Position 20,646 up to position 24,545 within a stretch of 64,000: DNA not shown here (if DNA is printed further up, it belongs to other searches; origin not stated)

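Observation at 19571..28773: Low-GC two-gene cassette (giant envelope protein plus Lgt-like paralog) between guaA and the sporulation genes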

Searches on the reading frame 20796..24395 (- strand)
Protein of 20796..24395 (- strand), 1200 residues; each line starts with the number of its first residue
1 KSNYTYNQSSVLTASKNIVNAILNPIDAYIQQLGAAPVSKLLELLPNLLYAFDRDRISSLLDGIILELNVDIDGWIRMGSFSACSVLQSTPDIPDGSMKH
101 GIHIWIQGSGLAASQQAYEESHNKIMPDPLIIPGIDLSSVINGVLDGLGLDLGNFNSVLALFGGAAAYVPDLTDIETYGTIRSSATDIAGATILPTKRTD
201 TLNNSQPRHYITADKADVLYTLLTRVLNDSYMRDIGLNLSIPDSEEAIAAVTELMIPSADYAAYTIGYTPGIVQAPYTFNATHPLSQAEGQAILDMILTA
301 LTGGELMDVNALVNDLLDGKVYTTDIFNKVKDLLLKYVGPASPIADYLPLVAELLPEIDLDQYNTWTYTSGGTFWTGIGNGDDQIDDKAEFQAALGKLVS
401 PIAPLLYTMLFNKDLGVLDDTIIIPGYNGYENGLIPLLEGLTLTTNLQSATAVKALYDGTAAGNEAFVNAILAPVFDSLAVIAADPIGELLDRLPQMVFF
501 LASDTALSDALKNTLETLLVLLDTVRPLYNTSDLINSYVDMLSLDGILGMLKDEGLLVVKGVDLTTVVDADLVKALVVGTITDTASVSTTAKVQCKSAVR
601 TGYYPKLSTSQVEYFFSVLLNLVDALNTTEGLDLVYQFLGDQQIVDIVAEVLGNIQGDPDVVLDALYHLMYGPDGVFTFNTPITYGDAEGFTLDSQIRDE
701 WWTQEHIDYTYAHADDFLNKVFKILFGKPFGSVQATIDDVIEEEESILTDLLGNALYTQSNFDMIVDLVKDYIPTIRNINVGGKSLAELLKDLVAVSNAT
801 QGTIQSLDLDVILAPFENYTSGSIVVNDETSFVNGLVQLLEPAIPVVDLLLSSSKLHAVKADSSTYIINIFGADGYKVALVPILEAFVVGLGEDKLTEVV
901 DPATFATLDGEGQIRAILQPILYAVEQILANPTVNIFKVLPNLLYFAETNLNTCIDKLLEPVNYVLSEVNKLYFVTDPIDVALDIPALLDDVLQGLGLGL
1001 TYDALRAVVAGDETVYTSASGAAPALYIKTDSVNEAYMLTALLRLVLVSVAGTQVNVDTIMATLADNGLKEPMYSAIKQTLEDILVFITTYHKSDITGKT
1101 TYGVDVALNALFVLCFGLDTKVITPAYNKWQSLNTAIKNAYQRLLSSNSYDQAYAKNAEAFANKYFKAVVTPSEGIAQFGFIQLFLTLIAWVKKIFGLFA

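Call 27: search_protein_representatives(protein=window:20796-24395:-)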
Query: 1200 residues. Proteins with E-value up to 0.001 (for the whole library): 294; up to 1e-10: 241; up to 1e-30: 122. The best 150 are listed.
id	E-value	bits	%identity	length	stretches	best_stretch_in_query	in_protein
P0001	0.0e+00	2618.8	94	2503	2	1-1200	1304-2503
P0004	7.8e-240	815.9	44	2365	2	126-1199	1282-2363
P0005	4.0e-234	797.0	36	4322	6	292-1199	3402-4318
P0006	5.8e-177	607.7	42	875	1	330-1197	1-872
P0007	3.6e-175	601.8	36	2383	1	10-1196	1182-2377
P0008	1.2e-169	583.5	32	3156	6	292-1198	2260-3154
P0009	2.1e-164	566.1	32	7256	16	682-1140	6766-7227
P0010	7.5e-157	541.1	32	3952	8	700-1067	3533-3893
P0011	3.2e-146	505.9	34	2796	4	697-1199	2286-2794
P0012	4.7e-119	415.9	33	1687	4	682-1051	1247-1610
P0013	2.0e-115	403.9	31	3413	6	680-1050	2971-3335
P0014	2.9e-113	396.7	34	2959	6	700-1057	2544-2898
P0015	3.0e-103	363.6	31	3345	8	641-1070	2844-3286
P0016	5.6e-101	356.1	31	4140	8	702-1069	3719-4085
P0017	4.3e-98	346.5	31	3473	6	700-1051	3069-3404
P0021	4.5e-89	316.6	29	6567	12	385-1199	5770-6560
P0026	1.2e-75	272.2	31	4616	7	383-1104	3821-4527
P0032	5.4e-59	217.0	28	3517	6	389-1198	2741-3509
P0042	3.3e-54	201.2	30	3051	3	310-1199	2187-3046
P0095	2.3e-35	138.8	29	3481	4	386-1003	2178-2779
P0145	1.9e-25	106.0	31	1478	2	553-1081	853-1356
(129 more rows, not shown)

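Call 28: search_protein_families(library=pfam, proteins=[P0004, P0007, P0005], max_evalue=0.001)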
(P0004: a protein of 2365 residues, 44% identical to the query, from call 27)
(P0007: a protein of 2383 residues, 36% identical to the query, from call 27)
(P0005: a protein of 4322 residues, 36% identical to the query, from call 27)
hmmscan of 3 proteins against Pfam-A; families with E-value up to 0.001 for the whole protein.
P0004 (2365 aa): 0 families

P0007 (2383 aa): 0 families

P0005 (4322 aa): 0 families

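Call 29: list_cluster_members(proteins=[P0004, P0005, P0007, P0008, P0009, P0010, P0011, P0021, P0032, P0042])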
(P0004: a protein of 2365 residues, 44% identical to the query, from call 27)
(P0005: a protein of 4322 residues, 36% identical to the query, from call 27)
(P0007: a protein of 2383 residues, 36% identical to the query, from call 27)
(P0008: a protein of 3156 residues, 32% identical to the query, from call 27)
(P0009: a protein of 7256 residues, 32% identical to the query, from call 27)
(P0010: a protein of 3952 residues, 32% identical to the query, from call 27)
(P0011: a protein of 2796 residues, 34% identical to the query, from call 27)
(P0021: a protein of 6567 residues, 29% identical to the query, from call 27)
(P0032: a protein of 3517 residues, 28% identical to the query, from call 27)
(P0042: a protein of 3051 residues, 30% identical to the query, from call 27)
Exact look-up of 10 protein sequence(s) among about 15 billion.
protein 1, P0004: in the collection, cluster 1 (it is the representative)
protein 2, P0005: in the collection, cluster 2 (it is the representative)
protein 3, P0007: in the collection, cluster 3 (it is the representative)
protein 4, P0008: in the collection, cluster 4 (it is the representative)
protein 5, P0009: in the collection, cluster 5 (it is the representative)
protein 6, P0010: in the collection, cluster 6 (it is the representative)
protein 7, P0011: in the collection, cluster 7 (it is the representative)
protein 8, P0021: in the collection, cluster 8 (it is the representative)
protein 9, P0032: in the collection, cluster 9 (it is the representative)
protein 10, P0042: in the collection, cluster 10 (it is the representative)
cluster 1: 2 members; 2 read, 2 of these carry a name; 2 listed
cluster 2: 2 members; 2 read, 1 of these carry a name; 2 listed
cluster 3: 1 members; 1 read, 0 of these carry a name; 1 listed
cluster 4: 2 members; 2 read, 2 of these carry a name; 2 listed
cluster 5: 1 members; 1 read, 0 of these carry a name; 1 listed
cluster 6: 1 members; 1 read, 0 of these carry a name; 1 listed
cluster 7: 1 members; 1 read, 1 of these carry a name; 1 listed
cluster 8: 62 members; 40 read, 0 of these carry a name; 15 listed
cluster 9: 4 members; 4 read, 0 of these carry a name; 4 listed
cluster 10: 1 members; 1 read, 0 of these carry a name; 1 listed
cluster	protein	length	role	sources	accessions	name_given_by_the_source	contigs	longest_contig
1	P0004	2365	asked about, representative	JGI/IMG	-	hypothetical protein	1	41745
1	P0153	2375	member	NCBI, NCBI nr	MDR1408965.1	MAG: hypothetical protein LBJ12_01555 [Oscillospiraceae bacterium] | hypothetical protein [Oscillospiraceae bacterium]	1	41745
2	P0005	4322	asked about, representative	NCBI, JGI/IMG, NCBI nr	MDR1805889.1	MAG: hypothetical protein LBQ80_03850 [Clostridium sp.] | hypothetical protein | hypothetical protein [Clostridium sp.]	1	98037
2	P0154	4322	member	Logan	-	-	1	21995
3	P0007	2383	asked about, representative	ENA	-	-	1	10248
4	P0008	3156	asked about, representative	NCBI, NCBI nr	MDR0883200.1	MAG: hypothetical protein LBN05_01105 [Oscillospiraceae bacterium] | hypothetical protein [Oscillospiraceae bacterium]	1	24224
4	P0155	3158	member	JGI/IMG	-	hypothetical protein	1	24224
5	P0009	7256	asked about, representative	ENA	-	-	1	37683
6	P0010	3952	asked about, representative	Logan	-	-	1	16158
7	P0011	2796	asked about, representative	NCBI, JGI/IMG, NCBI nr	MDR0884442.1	MAG: hypothetical protein LBN05_07550 [Oscillospiraceae bacterium] | hypothetical protein | hypothetical protein [Oscillospiraceae bacterium]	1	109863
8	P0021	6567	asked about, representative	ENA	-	-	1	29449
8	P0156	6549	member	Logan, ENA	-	-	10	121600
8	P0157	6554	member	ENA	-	-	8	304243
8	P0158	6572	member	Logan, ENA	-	-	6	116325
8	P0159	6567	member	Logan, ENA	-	-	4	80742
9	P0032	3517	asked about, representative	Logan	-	-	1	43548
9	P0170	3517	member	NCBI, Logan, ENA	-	-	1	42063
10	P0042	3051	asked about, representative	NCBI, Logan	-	-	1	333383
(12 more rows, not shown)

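Call 47: find_encoding_contigs(protein=P0005, flank=10000, max_places=3)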
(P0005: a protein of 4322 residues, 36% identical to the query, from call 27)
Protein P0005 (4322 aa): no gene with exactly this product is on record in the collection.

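Call 48: find_encoding_contigs(protein=P0042, flank=10000, max_places=2)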
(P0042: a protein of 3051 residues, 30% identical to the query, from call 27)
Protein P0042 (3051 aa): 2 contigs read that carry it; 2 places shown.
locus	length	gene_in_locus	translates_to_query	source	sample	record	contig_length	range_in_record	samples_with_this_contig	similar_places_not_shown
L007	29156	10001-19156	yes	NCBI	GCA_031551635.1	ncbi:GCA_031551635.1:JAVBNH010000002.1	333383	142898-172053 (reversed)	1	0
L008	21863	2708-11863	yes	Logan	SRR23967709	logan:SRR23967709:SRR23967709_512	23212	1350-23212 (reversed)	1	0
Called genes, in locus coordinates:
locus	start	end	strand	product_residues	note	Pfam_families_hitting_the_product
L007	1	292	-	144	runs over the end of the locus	PF22381:Staph_reg_Sar_Rot, PF01047:MarR, PF12802:MarR_2, PF13463:HTH_27 (weak), PF13601:HTH_34 (faint)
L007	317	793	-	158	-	PF00255:GSHPx, PF00578:AhpC-TSA, PF08534:Redoxin (weak)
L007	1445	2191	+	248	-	PF17774:YlmH_RBD, PF25818:MTRES1_C (weak)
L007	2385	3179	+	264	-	PF23226:Exo_endo_phos_PGAP2IP, PF03372:Exo_endo_phos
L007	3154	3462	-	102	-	-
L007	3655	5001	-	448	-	PF14689:SPOB_a (weak)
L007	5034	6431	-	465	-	PF02518:HATPase_c (weak), PF14501:HATPase_c_5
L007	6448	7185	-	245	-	PF00072:Response_reg, PF08769:Spo0A_C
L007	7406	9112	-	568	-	PF02837:Glyco_hydro_2_N, PF22666:Glyco_hydro_2_N2, PF02836:Glyco_hydro_2_C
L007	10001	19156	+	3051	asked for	-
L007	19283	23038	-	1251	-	PF00668:Condensation, PF00501:AMP-binding, PF13193:AMP-binding_C (faint), PF00550:PP-binding, PF00975:Thioesterase (faint)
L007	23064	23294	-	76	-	PF00550:PP-binding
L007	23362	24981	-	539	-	PF00501:AMP-binding, PF23562:AMP-binding_C_3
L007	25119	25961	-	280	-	PF01790:LGT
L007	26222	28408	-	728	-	-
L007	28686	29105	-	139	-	-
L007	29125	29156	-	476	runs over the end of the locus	PF03951:Gln-synt_N, PF00120:Gln-synt_C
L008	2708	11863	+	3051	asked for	-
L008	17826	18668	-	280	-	PF01790:LGT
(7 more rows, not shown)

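Call 49: find_encoding_contigs(protein=P0011, flank=10000, max_places=2)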
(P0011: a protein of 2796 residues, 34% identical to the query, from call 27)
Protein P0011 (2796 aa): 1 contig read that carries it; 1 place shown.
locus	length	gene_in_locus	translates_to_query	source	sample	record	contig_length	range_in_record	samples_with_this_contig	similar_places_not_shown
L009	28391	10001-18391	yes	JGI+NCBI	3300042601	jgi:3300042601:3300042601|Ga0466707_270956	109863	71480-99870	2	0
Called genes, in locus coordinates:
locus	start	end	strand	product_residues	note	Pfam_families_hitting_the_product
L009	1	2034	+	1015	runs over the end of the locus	PF01074:Glyco_hydro_38N, PF09261:Alpha-mann_mid, PF07748:Glyco_hydro_38C, PF17677:Glyco_hydro38C2 (weak)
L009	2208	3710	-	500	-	PF14821:Thr_synth_N, PF00291:PALP, PF24857:THR4_C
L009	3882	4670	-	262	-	PF04060:FeS, PF12838:Fer4_7 (weak), PF14697:Fer4_21 (weak), PF14697:Fer4_21, PF12838:Fer4_7, PF13187:Fer4_9, PF12837:Fer4_6, PF00037:Fer4, +6 more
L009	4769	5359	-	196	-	PF02508:Rnf-Nqr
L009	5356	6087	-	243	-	PF02508:Rnf-Nqr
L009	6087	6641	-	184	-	PF04205:FMN_bind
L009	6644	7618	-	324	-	PF03116:NQR2_RnfD_RnfE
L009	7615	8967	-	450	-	PF13375:RnfC_N, PF01512:Complex1_51K, PF10531:SLBB, PF12838:Fer4_7 (weak), PF13237:Fer4_10 (weak)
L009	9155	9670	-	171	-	PF07456:Hpre_diP_synt_I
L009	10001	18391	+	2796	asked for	-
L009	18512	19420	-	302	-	PF00575:S1, PF23459:S1_RRP5 (weak)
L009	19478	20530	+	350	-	PF06144:DNA_pol3_delta (weak), PF20703:nSTAND1 (weak), PF21694:DNA_pol3_delta_C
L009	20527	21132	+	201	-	PF13331:DUF4093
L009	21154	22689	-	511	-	PF05833:NFACT_N, PF05670:NFACT-R_1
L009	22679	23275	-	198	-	PF02525:Flavodoxin_2 (weak), PF03358:FMN_red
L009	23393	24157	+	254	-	PF00142:Fer4_NifH (faint), PF01656:CbiA, PF02374:ArsA_ATPase (faint), PF06564:CBP_BcsQ, PF09140:MipZ, PF10609:ParA, PF13614:AAA_31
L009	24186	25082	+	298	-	PF02195:ParB_N, PF17762:HTH_ParB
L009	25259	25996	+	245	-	PF01259:SAICAR_synt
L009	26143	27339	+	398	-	PF00171:Aldedh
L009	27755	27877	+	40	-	-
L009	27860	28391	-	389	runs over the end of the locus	PF14659:Phage_int_SAM_3, PF00589:Phage_integrase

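Call 52: find_encoding_contigs(protein=P0157, flank=10000, max_places=2)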
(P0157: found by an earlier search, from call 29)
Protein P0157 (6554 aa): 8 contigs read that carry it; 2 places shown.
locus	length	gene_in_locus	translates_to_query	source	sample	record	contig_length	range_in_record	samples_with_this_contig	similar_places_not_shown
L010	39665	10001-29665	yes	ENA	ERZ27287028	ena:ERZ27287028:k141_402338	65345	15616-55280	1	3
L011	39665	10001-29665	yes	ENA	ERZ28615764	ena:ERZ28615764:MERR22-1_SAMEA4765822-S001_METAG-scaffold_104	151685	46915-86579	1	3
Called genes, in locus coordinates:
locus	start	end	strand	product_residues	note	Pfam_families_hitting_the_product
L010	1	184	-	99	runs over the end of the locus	PF03551:PadR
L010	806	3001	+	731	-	PF01751:Toprim, PF01131:Topoisom_bac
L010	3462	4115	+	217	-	PF00702:Hydrolase, PF12710:HAD, PF13419:HAD_2, PF13242:Hydrolase_like (weak)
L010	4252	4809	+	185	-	PF21349:RUBY_RBDX, PF00210:Ferritin (faint), PF02915:Rubrerythrin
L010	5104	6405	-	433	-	PF07690:MFS_1, PF13347:MFS_2 (faint), PF07690:MFS_1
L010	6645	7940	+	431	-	PF00929:RNase_T, PF16473:Rv2179c-like (faint)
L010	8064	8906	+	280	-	PF02557:VanY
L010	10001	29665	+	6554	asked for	-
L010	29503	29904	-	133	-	-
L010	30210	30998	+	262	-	PF09997:DUF2238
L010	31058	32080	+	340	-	PF00149:Metallophos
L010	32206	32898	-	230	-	PF04055:Radical_SAM, PF13353:Fer4_12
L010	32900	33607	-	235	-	PF00528:BPD_transp_1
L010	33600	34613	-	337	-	PF00005:ABC_tran, PF02463:SMC_N (faint), PF13304:AAA_21 (weak), PF09383:NIL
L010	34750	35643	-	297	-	PF03180:Lipoprotein_9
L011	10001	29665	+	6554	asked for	-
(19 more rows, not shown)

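Call 53: find_encoding_contigs(protein=P0008, flank=10000, max_places=2)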
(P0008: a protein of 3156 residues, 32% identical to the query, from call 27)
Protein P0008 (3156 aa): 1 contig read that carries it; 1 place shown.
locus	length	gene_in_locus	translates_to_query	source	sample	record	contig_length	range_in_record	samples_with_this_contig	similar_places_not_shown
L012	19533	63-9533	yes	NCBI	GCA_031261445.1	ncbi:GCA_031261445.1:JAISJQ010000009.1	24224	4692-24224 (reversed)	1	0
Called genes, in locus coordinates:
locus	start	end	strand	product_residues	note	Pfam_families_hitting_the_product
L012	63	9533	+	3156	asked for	-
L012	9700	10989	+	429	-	PF00709:Adenylsucc_synt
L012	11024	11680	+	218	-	-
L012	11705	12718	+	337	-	PF03009:GDPD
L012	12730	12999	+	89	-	PF13740:ACT_6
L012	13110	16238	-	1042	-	PF00083:Sugar_tr (faint), PF07690:MFS_1, PF02837:Glyco_hydro_2_N, PF22666:Glyco_hydro_2_N2, PF00703:Glyco_hydro_2, PF02836:Glyco_hydro_2_C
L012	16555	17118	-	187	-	-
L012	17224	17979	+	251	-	PF03372:Exo_endo_phos, PF14529:Exo_endo_phos_2 (faint)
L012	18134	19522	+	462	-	PF18073:Zn_ribbon_LapB, PF13481:AAA_25, PF03796:DnaB_C (weak), PF06745:ATPase, PF23442:DUF7125 (weak), PF13191:AAA_16 (faint), PF13401:AAA_22 (weak), PF13541:ChlI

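Call 54: search_protein_families(library=ncbifam, proteins=[L007:25119-25961:-], max_evalue=0.001)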
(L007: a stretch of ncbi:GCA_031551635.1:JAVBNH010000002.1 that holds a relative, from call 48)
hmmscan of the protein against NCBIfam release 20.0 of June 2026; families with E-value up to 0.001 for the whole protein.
L007:25119-25961:- (280 aa): 2 families
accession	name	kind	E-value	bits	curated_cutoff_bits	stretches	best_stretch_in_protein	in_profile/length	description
NF000778.0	PRK00052.3-4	equivalog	1.1e-18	67.8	334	1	106-255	97-245/252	prolipoprotein diacylglyceryl transferase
NF000777.0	PRK00052.3-2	equivalog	0.00021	20.9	558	1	92-196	113-215/310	prolipoprotein diacylglyceryl transferase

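Call 67: find_encoding_contigs(protein=P0154, flank=10000, max_places=2)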
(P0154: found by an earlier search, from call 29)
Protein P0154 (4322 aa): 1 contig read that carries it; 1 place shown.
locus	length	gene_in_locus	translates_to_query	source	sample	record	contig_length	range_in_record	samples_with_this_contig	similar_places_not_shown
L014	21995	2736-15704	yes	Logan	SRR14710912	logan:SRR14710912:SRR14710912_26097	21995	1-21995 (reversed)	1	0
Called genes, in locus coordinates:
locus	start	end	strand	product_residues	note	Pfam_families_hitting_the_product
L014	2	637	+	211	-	?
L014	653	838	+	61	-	PF12669:FeoB_associated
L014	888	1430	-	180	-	PF06177:QueT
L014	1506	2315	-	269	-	PF00106:adh_short, PF01370:Epimerase, PF04321:RmlD_sub_bind (weak), PF08659:KR, PF13561:adh_short_C2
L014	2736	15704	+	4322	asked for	-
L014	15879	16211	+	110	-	-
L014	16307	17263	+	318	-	PF01297:ZnuA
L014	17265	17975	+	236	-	PF00005:ABC_tran, PF02463:SMC_N (faint), PF13304:AAA_21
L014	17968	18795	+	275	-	PF00950:ABC-3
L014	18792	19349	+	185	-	-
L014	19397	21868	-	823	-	PF00041:fn3 (faint)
